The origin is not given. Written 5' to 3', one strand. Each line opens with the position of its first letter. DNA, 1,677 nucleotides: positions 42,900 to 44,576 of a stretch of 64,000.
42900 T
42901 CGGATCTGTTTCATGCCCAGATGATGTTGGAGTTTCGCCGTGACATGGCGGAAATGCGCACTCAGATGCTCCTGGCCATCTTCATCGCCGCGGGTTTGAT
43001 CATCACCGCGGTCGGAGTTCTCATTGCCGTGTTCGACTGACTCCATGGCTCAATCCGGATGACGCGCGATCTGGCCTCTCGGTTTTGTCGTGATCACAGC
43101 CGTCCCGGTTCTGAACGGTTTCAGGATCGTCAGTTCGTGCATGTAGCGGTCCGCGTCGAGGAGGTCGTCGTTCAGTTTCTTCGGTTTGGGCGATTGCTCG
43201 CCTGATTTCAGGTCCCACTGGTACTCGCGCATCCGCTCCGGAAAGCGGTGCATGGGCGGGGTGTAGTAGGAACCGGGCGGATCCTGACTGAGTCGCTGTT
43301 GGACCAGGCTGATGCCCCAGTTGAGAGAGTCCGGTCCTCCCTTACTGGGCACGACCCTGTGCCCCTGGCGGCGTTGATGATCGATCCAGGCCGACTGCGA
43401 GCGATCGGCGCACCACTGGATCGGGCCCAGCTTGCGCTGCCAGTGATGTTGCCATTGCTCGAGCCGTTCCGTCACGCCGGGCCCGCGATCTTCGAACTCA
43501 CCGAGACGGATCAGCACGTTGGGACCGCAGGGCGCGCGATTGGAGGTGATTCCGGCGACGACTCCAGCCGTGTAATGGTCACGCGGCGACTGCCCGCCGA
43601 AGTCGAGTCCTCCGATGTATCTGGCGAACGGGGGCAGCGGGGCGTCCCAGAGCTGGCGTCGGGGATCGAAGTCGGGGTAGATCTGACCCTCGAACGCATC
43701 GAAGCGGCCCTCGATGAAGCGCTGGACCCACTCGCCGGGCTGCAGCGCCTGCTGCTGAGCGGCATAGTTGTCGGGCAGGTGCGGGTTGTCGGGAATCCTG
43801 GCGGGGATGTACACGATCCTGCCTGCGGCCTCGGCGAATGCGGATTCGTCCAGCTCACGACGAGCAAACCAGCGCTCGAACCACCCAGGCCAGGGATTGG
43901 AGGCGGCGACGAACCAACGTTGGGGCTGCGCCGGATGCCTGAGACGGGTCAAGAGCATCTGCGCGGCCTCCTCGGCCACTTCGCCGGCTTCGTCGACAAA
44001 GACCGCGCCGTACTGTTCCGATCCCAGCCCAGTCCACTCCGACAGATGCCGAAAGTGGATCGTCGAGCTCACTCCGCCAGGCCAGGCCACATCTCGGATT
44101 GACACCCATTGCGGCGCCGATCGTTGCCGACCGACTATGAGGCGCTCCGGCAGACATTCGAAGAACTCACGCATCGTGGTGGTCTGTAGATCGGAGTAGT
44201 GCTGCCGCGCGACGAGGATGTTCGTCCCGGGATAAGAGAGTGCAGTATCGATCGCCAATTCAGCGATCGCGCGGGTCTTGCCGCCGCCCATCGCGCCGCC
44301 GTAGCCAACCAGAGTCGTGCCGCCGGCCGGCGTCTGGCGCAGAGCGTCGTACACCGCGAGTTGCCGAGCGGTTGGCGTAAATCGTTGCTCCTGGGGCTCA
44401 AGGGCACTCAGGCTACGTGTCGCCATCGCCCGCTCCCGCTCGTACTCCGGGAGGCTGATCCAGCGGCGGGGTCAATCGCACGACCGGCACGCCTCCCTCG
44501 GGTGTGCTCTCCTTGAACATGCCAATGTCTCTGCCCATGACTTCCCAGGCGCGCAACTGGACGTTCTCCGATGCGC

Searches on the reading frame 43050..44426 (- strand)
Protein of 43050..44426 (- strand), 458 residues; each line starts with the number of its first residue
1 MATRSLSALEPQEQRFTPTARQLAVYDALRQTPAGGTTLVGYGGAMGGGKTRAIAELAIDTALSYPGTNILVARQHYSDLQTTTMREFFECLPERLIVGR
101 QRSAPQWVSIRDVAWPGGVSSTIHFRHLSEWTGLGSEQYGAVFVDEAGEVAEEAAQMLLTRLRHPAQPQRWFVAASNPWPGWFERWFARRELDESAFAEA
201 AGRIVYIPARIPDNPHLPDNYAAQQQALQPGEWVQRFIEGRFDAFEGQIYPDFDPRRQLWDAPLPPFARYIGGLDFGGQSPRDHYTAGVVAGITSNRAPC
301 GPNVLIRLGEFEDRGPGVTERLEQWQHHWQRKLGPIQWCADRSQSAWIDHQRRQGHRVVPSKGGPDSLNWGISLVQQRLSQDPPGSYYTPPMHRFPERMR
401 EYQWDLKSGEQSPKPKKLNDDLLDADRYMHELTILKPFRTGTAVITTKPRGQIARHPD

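Call 96: search_protein_families(library=phrogs, proteins=[window:43050-44426:-], max_evalue=0.001)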
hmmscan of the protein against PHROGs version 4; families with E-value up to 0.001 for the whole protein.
window:43050-44426:- (458 aa): 6 families
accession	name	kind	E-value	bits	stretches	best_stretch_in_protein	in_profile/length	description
phrog_2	-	head and packaging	2.6e-32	113.4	1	15-431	263-590/807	terminase large subunit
phrog_979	-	head and packaging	5e-14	52.9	1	36-295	165-466/642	terminase large subunit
phrog_5653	-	head and packaging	1.7e-08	35.4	1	334-431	85-178/199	terminase large subunit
phrog_3717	-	head and packaging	4.5e-07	30.6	1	37-278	24-260/277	terminase large subunit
phrog_10250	-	head and packaging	3.9e-06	27.8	1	230-431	6-213/228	terminase large subunit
phrog_6672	-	head and packaging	3e-05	24.6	1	339-430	38-126/145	terminase large subunit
